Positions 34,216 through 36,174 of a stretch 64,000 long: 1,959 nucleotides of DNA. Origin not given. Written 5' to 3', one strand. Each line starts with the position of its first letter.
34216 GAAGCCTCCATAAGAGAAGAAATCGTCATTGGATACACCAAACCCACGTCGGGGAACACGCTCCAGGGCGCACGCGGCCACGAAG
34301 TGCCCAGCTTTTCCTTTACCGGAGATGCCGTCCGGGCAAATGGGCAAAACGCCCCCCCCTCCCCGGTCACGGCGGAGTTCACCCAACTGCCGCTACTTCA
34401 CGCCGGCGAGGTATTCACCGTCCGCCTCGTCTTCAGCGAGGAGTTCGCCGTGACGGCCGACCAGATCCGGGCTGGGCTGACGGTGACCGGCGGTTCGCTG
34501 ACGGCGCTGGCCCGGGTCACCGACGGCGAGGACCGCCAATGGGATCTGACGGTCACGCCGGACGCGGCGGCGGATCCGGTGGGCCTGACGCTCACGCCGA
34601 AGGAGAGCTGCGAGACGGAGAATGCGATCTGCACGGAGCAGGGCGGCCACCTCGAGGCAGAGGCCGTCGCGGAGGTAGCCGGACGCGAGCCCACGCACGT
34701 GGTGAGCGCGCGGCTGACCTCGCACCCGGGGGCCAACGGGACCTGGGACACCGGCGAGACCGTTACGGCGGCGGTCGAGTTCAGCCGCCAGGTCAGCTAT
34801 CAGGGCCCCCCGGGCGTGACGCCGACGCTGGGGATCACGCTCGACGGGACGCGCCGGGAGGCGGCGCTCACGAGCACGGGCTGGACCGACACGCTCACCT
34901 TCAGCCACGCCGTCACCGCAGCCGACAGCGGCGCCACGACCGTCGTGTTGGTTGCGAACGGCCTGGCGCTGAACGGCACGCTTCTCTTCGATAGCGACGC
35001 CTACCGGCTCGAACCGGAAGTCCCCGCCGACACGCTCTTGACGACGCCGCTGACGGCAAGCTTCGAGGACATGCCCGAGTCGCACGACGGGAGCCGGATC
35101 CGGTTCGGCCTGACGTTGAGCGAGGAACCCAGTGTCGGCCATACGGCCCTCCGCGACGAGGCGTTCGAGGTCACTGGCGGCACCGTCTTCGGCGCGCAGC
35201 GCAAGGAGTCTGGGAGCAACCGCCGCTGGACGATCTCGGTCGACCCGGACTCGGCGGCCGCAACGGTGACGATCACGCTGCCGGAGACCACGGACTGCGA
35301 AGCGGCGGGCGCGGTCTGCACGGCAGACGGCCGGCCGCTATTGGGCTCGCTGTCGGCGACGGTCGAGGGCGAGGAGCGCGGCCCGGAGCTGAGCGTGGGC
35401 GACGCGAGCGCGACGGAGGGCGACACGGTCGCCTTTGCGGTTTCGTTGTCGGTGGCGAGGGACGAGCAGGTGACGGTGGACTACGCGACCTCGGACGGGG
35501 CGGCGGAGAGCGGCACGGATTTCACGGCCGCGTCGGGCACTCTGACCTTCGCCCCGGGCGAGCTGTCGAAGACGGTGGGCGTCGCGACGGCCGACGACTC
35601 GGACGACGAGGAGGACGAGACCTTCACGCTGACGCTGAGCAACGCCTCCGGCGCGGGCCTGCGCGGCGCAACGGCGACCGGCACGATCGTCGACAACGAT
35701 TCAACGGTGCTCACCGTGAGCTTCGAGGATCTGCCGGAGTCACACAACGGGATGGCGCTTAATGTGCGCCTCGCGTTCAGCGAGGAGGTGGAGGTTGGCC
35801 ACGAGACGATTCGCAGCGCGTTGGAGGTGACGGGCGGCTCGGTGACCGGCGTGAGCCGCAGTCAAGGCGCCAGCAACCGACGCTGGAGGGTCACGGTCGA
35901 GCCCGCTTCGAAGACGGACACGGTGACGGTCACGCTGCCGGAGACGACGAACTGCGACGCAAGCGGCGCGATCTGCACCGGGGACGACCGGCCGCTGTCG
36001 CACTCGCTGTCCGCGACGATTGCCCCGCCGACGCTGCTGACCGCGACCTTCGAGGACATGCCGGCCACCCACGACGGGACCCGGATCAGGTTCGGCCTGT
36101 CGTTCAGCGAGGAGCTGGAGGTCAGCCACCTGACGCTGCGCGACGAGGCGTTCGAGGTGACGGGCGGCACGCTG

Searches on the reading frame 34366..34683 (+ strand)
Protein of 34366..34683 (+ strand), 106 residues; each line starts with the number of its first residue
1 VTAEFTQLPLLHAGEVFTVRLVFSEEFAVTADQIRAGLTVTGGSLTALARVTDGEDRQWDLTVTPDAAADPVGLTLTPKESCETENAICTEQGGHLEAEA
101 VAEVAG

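Call 9: search_protein_families(library=ncbifam, proteins=[window:34366-34683:+], max_evalue=1)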
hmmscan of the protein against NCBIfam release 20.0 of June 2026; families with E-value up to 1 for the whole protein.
window:34366-34683:+ (106 aa): 1 family
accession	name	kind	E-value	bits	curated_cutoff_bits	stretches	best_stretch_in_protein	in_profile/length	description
NF045637.1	carotdesatCrtDProt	equivalog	0.055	12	580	1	15-81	52-116/485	1-hydroxycarotenoid 3,4-desaturase CrtD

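Call 15: search_protein_families(library=pfam, proteins=[window:34366-34683:+], max_evalue=1)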
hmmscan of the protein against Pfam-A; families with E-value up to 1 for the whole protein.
window:34366-34683:+ (106 aa): 1 family
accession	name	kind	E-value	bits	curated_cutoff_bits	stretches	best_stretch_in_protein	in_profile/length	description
PF19078.6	Big_12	-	1.2e-06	29.1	27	1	11-71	16-71/102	Bacterial Ig-like domain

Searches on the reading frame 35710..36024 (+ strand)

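Call 15: search_protein_families(library=pfam, proteins=[window:35710-36024:+], max_evalue=1)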
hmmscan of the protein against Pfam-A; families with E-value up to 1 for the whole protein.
window:35710-36024:+ (105 aa): 3 families
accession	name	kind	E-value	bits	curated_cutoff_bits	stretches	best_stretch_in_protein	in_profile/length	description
PF19078.6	Big_12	-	6.5e-05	23.5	27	1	12-92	17-94/102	Bacterial Ig-like domain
PF11578.13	DUF3237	-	0.01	16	24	1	16-93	6-75/149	Protein of unknown function (DUF3237)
PF13205.12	Big_5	-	0.023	15.9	23.6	1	18-86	24-92/105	Bacterial Ig-like domain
